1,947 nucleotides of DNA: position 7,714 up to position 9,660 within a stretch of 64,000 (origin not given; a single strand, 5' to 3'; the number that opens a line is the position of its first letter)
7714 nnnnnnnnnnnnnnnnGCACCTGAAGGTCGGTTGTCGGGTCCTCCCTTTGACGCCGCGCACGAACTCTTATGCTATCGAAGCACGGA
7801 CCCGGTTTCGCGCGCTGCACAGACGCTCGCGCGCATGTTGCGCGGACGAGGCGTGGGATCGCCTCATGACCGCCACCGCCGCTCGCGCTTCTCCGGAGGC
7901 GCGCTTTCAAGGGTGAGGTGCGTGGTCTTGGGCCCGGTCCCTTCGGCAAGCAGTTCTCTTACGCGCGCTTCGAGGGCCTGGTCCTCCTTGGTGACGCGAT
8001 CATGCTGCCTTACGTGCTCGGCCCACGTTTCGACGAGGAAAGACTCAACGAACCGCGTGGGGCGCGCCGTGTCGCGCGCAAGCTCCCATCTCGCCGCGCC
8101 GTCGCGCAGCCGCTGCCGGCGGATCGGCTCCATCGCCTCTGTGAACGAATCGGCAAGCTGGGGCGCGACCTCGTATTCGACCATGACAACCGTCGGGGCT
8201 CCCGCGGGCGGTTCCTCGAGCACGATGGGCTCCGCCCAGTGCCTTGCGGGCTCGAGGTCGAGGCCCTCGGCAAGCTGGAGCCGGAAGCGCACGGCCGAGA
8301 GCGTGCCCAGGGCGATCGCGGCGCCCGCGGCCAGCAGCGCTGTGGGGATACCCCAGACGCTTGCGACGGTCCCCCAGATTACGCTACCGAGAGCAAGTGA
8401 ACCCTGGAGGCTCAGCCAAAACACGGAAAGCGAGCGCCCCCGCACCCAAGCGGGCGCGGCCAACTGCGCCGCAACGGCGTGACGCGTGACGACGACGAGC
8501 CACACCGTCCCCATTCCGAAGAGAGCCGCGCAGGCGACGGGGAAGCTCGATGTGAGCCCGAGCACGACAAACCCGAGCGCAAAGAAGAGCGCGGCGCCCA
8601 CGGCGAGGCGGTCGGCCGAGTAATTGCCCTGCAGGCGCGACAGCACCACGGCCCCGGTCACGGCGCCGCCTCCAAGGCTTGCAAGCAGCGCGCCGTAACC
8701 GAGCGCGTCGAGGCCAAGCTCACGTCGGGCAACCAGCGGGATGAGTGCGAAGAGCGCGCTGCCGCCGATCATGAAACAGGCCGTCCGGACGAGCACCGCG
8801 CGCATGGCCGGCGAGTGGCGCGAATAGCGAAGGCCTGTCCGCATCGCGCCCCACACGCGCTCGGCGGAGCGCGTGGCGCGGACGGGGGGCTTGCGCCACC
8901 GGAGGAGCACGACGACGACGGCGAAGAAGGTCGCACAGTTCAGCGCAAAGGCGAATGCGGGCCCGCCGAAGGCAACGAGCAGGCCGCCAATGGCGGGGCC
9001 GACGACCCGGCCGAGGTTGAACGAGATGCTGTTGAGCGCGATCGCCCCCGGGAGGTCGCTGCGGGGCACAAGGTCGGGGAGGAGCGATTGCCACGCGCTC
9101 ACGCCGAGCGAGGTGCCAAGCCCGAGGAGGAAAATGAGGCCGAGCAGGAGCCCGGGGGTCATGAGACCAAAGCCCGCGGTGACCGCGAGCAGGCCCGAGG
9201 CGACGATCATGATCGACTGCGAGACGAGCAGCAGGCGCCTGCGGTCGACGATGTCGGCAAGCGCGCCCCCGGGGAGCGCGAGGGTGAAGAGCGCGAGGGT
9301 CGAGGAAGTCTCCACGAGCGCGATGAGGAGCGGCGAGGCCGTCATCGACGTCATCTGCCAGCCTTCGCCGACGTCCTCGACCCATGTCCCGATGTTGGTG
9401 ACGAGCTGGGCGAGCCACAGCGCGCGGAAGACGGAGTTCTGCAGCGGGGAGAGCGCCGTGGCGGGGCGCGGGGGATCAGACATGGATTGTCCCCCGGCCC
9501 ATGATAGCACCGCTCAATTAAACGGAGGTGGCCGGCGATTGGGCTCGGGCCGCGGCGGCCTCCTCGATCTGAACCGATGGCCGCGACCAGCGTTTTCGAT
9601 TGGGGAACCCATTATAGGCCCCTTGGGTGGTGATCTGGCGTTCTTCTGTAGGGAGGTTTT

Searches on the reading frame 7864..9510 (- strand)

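Call 41: search_protein_families(library=pfam, proteins=[window:7864-9510:-], max_evalue=0.00001)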
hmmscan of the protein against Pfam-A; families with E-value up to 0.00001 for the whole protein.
window:7864-9510:- (548 aa): 2 families
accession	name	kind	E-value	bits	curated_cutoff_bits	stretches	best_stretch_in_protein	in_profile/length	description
PF05977.19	MFS_3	-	5.9e-161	536.9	27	1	18-533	2-518/524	Transmembrane secretion effector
PF07690.21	MFS_1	-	1.4e-33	116.7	33.4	1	53-351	24-323/347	Major Facilitator Superfamily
